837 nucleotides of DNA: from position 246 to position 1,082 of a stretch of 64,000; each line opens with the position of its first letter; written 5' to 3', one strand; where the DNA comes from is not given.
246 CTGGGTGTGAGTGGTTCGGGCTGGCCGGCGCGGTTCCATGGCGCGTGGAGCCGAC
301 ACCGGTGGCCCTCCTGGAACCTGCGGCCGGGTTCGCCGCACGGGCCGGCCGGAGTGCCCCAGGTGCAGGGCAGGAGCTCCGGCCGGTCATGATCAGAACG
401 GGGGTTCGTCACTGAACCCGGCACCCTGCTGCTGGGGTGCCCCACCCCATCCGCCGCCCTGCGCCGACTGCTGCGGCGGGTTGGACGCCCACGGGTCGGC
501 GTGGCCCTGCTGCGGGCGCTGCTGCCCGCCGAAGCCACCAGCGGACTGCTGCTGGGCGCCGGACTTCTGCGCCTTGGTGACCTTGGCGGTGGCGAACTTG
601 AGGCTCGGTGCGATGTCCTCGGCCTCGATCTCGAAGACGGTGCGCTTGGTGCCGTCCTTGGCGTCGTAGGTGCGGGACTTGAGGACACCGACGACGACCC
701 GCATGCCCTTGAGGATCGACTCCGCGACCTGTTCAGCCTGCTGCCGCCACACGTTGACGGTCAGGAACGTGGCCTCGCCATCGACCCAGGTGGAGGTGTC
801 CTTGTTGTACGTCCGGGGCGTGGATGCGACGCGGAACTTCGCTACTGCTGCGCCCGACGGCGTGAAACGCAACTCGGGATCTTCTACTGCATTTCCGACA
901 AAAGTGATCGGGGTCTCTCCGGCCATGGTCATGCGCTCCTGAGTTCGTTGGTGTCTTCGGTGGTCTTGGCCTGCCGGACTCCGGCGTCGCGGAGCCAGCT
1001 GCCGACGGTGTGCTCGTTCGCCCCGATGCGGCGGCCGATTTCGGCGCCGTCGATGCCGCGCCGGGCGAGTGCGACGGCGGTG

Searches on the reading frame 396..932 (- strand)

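Call 73: search_protein_families(library=pfam, alignment_id=A4, max_evalue=0.001)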
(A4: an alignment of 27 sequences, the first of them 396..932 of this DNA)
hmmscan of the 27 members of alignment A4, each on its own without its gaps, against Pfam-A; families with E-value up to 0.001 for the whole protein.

A. member 1, window:396-932:- (179 aa): 1 family
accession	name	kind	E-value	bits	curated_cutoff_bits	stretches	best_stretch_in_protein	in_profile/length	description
PF00436.31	SSB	-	7.3e-23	81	26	1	9-108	4-102/104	Single-strand binding protein family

B. families by the number of members that match (of 27 scanned): 17 families
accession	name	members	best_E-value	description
PF10138.15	vWA-TerF-like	1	1.5e-56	vWA found in TerF C terminus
PF18897.5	Gp3-like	1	1.6e-38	Recombination directionality factor-like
PF00436.31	SSB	1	7.3e-23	Single-strand binding protein family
PF00239.26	Resolvase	1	1.7e-17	Resolvase, N terminal domain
PF00702.32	Hydrolase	1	1.6e-13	haloacid dehalogenase-like hydrolase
PF01381.28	HTH_3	1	1.3e-11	Helix-turn-helix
PF00929.31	RNase_T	1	1.7e-10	Exonuclease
PF13560.12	HTH_31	1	6.2e-10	Helix-turn-helix domain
PF13519.12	VWA_2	1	5.2e-08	von Willebrand factor type A domain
PF19698.5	DUF6197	1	1.9e-07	Family of unknown function (DUF6197)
PF13419.12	HAD_2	1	8.5e-07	Haloacid dehalogenase-like hydrolase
PF13242.12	Hydrolase_like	1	8.4e-06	HAD-hyrolase-like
PF07508.19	Recombinase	1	1e-05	Recombinase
PF19809.4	DUF6292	1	0.00012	Family of unknown function (DUF6292)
PF00092.34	VWA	1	0.00013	von Willebrand factor type A domain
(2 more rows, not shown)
